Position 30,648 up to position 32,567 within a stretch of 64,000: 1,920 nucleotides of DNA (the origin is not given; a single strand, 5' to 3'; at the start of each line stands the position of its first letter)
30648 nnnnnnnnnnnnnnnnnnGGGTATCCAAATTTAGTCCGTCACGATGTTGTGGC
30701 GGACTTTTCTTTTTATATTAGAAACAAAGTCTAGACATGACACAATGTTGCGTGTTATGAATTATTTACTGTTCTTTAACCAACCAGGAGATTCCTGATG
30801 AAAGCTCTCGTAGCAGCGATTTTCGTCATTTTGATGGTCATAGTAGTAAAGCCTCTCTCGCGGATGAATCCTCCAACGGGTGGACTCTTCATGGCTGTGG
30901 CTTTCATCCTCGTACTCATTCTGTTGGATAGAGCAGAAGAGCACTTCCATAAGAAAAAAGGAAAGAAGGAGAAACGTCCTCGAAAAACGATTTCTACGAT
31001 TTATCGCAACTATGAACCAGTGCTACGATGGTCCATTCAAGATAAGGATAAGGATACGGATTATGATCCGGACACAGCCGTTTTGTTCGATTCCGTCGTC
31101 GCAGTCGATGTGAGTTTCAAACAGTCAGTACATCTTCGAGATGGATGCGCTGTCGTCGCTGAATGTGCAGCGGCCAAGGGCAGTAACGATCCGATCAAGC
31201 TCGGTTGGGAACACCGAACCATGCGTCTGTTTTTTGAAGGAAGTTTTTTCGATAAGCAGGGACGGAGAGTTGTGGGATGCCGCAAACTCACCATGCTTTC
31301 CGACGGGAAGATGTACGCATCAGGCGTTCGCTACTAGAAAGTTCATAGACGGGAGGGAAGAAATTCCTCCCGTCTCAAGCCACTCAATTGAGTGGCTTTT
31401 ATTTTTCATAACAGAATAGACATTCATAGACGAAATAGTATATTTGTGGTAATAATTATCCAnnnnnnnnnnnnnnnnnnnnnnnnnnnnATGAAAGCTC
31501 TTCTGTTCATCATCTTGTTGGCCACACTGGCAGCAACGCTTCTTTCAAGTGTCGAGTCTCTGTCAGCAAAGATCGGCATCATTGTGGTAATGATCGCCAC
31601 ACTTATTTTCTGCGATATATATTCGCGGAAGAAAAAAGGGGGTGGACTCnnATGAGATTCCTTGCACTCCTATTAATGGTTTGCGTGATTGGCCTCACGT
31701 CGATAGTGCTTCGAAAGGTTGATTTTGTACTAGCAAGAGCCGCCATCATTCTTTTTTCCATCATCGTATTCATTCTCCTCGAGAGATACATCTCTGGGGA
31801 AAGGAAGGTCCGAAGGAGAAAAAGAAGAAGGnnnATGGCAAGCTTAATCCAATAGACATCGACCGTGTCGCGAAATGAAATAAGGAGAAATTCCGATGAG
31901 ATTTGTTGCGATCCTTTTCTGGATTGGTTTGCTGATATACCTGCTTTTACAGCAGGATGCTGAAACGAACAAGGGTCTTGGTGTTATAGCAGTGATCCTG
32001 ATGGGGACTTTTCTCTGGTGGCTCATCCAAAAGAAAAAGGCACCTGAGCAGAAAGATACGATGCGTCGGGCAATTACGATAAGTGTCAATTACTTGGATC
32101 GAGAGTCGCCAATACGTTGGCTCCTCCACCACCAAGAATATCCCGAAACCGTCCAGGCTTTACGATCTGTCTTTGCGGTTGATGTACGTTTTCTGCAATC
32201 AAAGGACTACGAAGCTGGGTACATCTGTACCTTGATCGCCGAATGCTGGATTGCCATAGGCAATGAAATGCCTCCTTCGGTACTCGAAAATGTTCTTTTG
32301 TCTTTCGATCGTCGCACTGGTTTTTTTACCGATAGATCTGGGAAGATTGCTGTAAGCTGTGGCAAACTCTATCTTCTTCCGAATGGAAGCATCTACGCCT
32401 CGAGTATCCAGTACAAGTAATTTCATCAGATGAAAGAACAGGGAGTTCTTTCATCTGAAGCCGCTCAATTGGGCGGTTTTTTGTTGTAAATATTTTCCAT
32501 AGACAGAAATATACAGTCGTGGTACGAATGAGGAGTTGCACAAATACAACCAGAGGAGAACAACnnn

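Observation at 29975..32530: Shared promoter architecture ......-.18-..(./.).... in front of the cassette genes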

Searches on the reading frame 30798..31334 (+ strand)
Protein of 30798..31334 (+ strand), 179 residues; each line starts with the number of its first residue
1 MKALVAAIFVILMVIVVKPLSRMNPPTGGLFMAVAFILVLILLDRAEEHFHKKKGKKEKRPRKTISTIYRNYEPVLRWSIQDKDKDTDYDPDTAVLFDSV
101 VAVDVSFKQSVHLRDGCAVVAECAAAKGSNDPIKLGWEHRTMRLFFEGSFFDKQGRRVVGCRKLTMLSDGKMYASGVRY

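Call 15: search_protein_families(library=pfam, max_evalue=0.1, proteins=[window:30798-31334:+])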
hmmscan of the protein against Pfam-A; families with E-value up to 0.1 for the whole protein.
window:30798-31334:+ (179 aa): 0 families

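Call 16: search_protein_families(library=phrogs, max_evalue=0.01, proteins=[window:30798-31334:+])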
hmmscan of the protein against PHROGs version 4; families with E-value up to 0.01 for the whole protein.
window:30798-31334:+ (179 aa): 0 families

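Call 35: find_homologous_proteins(query=A1, max_evalue=0.001)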
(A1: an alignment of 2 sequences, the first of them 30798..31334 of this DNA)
Query A1 (2 sequences) (179 aa, profile of the alignment): 2 proteins with E <= 0.001 among 345 candidates.
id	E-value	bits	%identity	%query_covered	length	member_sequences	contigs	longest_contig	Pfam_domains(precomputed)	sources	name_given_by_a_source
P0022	7.6e-97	341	100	100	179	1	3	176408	-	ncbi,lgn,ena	-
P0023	3.1e-91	322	34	72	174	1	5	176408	-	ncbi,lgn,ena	-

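Call 42: search_protein_representatives(alignment_id=A1)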
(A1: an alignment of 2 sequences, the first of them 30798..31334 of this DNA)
Query: 2 sequences, 188 profile positions. Proteins with E-value up to 0.001 (for the whole library): 160; up to 1e-10: 30; up to 1e-30: 2. The best 150 are listed.
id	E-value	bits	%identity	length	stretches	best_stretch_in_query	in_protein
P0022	2.4e-97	340.5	-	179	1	1-187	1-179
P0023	9.8e-92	322.2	-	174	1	1-188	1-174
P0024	1.1e-15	74.2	-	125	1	63-182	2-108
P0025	2.1e-15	73.3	-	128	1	64-182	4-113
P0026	8.9e-15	71.3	-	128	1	51-182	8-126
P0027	1.3e-14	70.7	-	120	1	61-182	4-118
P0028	5.5e-14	68.7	-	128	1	65-182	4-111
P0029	6.0e-14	68.5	-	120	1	63-182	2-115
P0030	7.4e-14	68.3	-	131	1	64-180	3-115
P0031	9.9e-14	67.8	-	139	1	63-182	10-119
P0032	3.4e-13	66.1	-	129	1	61-185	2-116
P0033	7.0e-13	65.1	-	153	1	63-187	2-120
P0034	1.0e-12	64.6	-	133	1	63-182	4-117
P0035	1.0e-12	64.5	-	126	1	63-182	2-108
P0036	1.1e-12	64.5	-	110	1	62-182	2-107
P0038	1.8e-12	63.7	-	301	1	63-181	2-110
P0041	3.9e-12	62.7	-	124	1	63-183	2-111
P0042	4.5e-12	62.4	-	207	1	8-188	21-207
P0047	1.8e-11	60.5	-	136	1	62-150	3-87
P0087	4.7e-08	49.3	-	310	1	63-182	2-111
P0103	3.2e-07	46.6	-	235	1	64-187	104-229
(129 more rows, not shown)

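Call 43: search_protein_families(library=pfam, max_evalue=0.01, proteins=[P0024, P0025, P0026, P0027, P0031, P0033, P0038, P0042, P0087, P0103])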
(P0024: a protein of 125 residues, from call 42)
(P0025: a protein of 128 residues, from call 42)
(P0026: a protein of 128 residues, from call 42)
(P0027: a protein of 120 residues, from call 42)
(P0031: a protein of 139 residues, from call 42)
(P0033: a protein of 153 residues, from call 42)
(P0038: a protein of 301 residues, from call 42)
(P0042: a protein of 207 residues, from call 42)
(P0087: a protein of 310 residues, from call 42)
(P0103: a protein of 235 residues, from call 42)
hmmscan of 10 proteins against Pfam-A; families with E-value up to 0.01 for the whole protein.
P0024 (125 aa): 0 families

P0025 (128 aa): 0 families

P0026 (128 aa): 0 families

P0027 (120 aa): 0 families

P0031 (139 aa): 0 families

P0033 (153 aa): 0 families

P0038 (301 aa): 0 families

P0042 (207 aa): 0 families

P0087 (310 aa): 0 families

P0103 (235 aa): 0 families

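Call 60: search_protein_families(library=phrogs, max_evalue=0.01, proteins=[P0024, P0025, P0027, P0029, P0033, P0042, P0036, P0041])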
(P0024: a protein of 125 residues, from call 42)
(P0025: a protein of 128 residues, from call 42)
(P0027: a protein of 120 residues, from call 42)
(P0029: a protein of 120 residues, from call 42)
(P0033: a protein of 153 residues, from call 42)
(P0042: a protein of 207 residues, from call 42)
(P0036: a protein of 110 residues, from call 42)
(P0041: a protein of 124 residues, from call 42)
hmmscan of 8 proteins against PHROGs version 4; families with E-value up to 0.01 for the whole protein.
P0024 (125 aa): 0 families

P0025 (128 aa): 0 families

P0027 (120 aa): 0 families

P0029 (120 aa): 0 families

P0033 (153 aa): 0 families

P0042 (207 aa): 0 families

P0036 (110 aa): 0 families

P0041 (124 aa): 0 families

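Call 63: find_homologous_proteins(query=A4, max_evalue=0.00001)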
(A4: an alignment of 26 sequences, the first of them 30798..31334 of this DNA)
Query A4 (26 sequences) (179 aa, profile of the alignment): 67 proteins with E <= 0.00001 among 3905 candidates.
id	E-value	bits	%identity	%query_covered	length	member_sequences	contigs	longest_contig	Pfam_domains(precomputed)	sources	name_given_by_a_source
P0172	1.3e-46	176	35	63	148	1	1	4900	-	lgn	-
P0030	6.8e-42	161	34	60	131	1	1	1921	-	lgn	-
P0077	2.9e-39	152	29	64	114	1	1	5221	-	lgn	-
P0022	3.4e-39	152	100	100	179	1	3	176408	-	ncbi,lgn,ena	-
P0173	7.8e-38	148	34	63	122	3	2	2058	-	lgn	-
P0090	3.7e-37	145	28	68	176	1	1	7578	-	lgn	-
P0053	1.1e-36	144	26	63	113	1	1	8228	-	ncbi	-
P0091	3.2e-36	142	32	62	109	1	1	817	-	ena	-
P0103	1.4e-35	140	25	65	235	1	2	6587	-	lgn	-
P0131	3.2e-34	136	28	60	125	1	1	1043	-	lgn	-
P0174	1.8e-33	133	23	64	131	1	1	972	-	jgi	jgi:hypothetical protein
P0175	2.7e-33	133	32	69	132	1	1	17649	-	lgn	-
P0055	5.4e-33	132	30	60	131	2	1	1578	-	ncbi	-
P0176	1.8e-32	130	25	61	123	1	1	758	-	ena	-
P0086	2.3e-32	130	31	63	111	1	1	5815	-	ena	-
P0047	3.1e-32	129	35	63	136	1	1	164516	-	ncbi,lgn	-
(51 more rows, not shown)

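Call 64: find_encoding_contigs(protein=P0047, flank=5000, max_places=1)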
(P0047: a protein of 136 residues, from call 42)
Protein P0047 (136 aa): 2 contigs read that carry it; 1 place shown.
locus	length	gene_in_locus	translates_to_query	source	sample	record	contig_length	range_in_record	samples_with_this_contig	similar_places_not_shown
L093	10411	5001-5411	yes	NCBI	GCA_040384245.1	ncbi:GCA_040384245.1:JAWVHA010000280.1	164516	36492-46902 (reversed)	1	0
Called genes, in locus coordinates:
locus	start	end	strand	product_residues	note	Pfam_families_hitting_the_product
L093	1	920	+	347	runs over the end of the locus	PF00953:Glycos_transf_4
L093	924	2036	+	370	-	PF01098:FTSW_RODA_SPOVE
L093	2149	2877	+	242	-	PF00485:PRK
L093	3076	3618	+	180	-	-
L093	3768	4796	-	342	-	-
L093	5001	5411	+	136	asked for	-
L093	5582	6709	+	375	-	PF03033:Glyco_transf_28, PF04101:Glyco_tran_28_C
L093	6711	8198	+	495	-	PF00749:tRNA-synt_1c, PF19269:Anticodon_2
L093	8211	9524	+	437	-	PF01551:Peptidase_M23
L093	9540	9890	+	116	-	-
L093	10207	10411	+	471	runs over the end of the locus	PF02934:GatB_N, PF02637:GatB_Yqey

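Call 65: find_encoding_contigs(protein=P0175, flank=5000, max_places=1)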
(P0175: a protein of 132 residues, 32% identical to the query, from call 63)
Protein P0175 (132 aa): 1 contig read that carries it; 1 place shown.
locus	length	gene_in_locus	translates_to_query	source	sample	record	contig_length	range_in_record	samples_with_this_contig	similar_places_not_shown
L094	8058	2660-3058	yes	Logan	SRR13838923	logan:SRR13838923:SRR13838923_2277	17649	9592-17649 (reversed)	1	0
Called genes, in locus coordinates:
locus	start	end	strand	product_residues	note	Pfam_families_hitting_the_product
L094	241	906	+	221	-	-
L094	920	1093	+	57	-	-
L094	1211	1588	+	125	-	-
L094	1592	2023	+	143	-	-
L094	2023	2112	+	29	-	-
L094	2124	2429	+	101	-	-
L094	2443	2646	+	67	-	-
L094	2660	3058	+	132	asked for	-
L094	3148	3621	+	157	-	-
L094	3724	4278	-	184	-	-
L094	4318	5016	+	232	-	-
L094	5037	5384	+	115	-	-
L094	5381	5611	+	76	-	-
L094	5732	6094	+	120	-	-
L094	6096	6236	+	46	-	-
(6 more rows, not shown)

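Call 69: search_protein_families(library=padloc, max_evalue=0.01, proteins=[window:30798-31334:+])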
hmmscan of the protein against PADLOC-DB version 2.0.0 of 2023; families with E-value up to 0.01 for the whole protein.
window:30798-31334:+ (179 aa): 0 families

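Call 70: search_protein_families(library=ncbifam, max_evalue=0.01, proteins=[window:30798-31334:+])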
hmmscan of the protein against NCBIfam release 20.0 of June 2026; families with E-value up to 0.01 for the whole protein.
window:30798-31334:+ (179 aa): 0 families

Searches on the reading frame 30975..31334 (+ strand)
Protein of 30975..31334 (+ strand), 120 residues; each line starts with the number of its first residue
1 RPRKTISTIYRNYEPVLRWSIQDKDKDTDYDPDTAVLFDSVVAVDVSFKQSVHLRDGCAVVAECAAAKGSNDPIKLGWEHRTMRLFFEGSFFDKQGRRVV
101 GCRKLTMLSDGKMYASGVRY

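Call 96: predict_structure(alignment_id=A7)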
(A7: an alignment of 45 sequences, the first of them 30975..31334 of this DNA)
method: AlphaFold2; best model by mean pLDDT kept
length: 120 residues; sequences in the alignment: 45
mean_pLDDT: 86.6   pTM: 0.81
mean pLDDT of the five models: 86.6, 86.4, 84.9, 84.5, 84.4
residues with pLDDT >= 90: 68; 70-90: 35; 50-70: 17; < 50: 0
segments of 3 or more residues with pLDDT < 50: none
pLDDT, mean of each block of 10 residues (from residue 1): 83 71 75 88 95 73 95 82 91 95 95 95
secondary structure, 60 per line:
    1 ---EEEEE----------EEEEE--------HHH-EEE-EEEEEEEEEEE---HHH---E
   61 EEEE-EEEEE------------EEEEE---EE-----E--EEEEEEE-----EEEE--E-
elements in order: E4-8 E19-23 E36-38 E40-50 E60-64 E66-70 E83-87 E101-107 E113-116

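Call 101: fold_search(model_id=the predicted structure, library=viral)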
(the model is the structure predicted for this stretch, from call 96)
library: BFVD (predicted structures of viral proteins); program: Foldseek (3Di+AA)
matches with E <= 10: 82; with E <= 0.001: 0
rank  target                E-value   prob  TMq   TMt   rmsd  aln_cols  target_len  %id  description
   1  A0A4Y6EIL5            1.1e-03  1.00  0.59  0.08   7.1       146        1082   13  Uncharacterized protein [Gordonia phage Pupper]
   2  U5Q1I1                1.5e-03  1.00  0.68  0.62   4.3       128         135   16  Uncharacterized protein [Bacillus phage Staley]
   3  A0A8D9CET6            1.8e-03  1.00  0.63  0.44   5.6       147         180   10  Uncharacterized protein [uncultured marine phage]
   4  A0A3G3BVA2            3.2e-03  1.00  0.51  0.58   6.2       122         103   12  Uncharacterized protein [Bacillus phage vB_BcoS-136]
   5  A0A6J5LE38            4.1e-03  1.00  0.61  0.12   5.2       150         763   11  Uncharacterized protein [uncultured Caudovirales phage]
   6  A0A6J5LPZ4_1          4.4e-03  1.00  0.63  0.07   4.5       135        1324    7  Uncharacterized protein [uncultured Caudovirales phage]
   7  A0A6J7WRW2            4.8e-03  1.00  0.64  0.19   5.3       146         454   12  Uncharacterized protein [uncultured Caudovirales phage]
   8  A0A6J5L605            6.3e-03  1.00  0.65  0.07   4.5       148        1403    9  PcfJ-like protein [uncultured Caudovirales phage]
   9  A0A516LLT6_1          6.6e-03  1.00  0.59  0.06   5.5       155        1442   10  (no name in the UniProt tables at hand)
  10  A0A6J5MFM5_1          8.2e-03  1.00  0.59  0.10   5.5       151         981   12  ART-PolyVal-like domain-containing protein [uncultured Caudovirales phage]
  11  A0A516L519            8.2e-03  1.00  0.58  0.48   4.7       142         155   15  (no name in the UniProt tables at hand)
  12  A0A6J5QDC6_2          8.6e-03  1.00  0.60  0.07   5.8       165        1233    7  LT_GEWL domain containing protein [uncultured Caudovirales phage]
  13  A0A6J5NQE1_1          9.1e-03  1.00  0.62  0.12   5.3       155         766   12  Zeta toxin domain containing protein [uncultured Caudovirales phage]
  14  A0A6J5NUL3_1          1.1e-02  1.00  0.63  0.10   4.7       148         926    7  Uncharacterized protein [uncultured Caudovirales phage]
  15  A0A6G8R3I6            1.2e-02  1.00  0.58  0.60   4.7       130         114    8  Uncharacterized protein [Streptomyces phage Muntaha]
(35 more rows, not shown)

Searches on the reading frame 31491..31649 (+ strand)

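Call 15: search_protein_families(library=pfam, max_evalue=0.1, proteins=[window:31491-31649:+])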
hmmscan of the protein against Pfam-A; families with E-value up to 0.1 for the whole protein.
window:31491-31649:+ (53 aa): 3 families
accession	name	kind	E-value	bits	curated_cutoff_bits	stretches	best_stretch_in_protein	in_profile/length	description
PF12669.12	FeoB_associated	-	0.00096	19.8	27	1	28-50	5-27/44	FeoB-associated Cys-rich membrane protein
PF03899.21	ATP-synt_I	-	0.011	16.6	25.1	1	5-44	7-47/99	ATP synthase I chain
PF04235.18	DUF418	-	0.039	14.4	23.6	1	2-51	101-150/163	Protein of unknown function (DUF418)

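Call 16: search_protein_families(library=phrogs, max_evalue=0.01, proteins=[window:31491-31649:+])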
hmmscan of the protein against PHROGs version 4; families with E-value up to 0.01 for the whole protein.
window:31491-31649:+ (53 aa): 0 families

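Call 69: search_protein_families(library=padloc, max_evalue=0.01, proteins=[window:31491-31649:+])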
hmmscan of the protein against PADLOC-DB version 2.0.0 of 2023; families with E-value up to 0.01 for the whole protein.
window:31491-31649:+ (53 aa): 0 families

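Call 70: search_protein_families(library=ncbifam, max_evalue=0.01, proteins=[window:31491-31649:+])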
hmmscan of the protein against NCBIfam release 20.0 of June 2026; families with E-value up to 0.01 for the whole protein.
window:31491-31649:+ (53 aa): 0 families

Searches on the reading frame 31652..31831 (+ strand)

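Call 15: search_protein_families(library=pfam, max_evalue=0.1, proteins=[window:31652-31831:+])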
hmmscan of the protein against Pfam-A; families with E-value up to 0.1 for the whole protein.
window:31652-31831:+ (60 aa): 2 families
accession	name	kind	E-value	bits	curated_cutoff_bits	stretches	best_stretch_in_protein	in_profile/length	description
PF12794.12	MscS_TM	-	0.033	13.5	28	1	4-57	131-185/339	Mechanosensitive ion channel inner membrane domain 1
PF10112.14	Halogen_Hydrol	-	0.097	13.1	29.8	1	2-51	3-46/191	5-bromo-4-chloroindolyl phosphate hydrolysis protein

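Call 16: search_protein_families(library=phrogs, max_evalue=0.01, proteins=[window:31652-31831:+])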
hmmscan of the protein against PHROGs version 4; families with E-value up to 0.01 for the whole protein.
window:31652-31831:+ (60 aa): 1 family
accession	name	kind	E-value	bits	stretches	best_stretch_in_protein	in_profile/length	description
phrog_8616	-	unknown function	0.0029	19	1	9-54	38-83/85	-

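Call 69: search_protein_families(library=padloc, max_evalue=0.01, proteins=[window:31652-31831:+])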
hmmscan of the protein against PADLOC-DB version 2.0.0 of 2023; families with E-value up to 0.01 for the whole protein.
window:31652-31831:+ (60 aa): 0 families

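Call 70: search_protein_families(library=ncbifam, max_evalue=0.01, proteins=[window:31652-31831:+])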
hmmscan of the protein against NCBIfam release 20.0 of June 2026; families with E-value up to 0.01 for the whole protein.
window:31652-31831:+ (60 aa): 1 family
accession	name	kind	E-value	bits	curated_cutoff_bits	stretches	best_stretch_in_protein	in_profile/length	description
NF009300.0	PRK12657.1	equivalog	0.0031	17.7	103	1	8-59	47-98/100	putative monovalent cation/H+ antiporter subunit F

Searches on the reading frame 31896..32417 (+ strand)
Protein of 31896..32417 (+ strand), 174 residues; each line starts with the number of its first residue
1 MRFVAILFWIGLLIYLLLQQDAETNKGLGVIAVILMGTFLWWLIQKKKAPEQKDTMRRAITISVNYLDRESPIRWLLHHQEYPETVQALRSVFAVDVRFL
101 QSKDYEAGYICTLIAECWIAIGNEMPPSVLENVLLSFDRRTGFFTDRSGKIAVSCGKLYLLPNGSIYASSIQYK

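Call 15: search_protein_families(library=pfam, max_evalue=0.1, proteins=[window:31896-32417:+])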
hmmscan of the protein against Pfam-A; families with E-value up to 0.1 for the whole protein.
window:31896-32417:+ (174 aa): 0 families

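Call 16: search_protein_families(library=phrogs, max_evalue=0.01, proteins=[window:31896-32417:+])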
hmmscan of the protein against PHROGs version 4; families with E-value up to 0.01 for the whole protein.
window:31896-32417:+ (174 aa): 0 families

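Call 69: search_protein_families(library=padloc, max_evalue=0.01, proteins=[window:31896-32417:+])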
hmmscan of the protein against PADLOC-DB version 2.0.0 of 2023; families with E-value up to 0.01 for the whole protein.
window:31896-32417:+ (174 aa): 0 families

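Call 70: search_protein_families(library=ncbifam, max_evalue=0.01, proteins=[window:31896-32417:+])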
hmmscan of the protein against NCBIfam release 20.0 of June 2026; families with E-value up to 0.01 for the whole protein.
window:31896-32417:+ (174 aa): 1 family
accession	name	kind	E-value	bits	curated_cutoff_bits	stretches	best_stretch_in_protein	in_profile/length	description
TIGR00367.1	TIGR00367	hypoth_equivalog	0.0046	16.1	179.65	1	8-59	111-160/312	calcium/sodium antiporter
